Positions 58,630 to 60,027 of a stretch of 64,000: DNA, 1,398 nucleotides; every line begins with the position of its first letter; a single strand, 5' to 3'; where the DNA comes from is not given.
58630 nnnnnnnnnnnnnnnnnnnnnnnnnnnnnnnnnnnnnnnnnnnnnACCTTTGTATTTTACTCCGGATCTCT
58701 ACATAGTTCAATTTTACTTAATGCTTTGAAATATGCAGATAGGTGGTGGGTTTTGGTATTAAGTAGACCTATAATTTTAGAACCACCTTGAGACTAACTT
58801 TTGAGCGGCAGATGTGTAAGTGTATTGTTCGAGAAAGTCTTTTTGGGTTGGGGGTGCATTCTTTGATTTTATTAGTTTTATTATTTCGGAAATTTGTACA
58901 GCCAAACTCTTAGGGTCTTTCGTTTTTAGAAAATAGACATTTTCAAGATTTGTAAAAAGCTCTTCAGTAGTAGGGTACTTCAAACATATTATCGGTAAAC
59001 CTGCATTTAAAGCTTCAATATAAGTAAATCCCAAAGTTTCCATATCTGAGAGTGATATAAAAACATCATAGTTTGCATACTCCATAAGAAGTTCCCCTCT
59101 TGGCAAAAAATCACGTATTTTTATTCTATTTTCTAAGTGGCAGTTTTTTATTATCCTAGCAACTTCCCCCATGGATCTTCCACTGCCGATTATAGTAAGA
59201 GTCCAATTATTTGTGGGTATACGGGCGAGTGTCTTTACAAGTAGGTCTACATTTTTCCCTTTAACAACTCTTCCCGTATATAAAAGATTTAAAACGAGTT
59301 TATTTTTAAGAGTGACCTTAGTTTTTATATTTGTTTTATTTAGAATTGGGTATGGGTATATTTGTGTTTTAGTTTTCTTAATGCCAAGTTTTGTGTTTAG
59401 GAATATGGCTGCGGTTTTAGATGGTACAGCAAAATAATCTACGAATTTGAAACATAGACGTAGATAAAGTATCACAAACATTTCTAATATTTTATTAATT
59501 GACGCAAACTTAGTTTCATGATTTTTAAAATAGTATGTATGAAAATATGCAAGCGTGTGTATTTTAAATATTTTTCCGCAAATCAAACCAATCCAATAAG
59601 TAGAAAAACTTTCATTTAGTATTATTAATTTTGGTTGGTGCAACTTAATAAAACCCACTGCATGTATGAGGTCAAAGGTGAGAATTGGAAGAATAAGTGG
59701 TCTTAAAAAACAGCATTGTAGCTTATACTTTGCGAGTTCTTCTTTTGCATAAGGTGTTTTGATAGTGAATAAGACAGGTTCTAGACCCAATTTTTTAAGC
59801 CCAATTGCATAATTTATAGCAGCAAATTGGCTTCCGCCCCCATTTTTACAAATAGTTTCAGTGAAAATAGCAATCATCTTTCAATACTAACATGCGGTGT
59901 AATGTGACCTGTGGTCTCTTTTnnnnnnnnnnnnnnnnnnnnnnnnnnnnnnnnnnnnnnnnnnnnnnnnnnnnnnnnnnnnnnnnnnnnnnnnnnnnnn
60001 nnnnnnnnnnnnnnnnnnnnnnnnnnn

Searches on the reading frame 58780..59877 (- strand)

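Call 76: search_protein_families(library=pfam, proteins=[window:58780-59877:-], max_evalue=0.00001)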
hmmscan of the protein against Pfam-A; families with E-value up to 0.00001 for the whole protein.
window:58780-59877:- (366 aa): 3 families
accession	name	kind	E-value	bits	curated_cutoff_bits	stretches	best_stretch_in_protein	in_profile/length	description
PF00534.26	Glycos_transf_1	-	6.5e-24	84.8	26.4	1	196-335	16-158/172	Glycosyl transferases group 1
PF13692.12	Glyco_trans_1_4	-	2.4e-18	67.2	27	1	198-333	4-140/142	Glycosyl transferases group 1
PF13439.12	Glyco_transf_4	-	7.3e-09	36.3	28.5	1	14-175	2-163/170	Glycosyltransferase Family 4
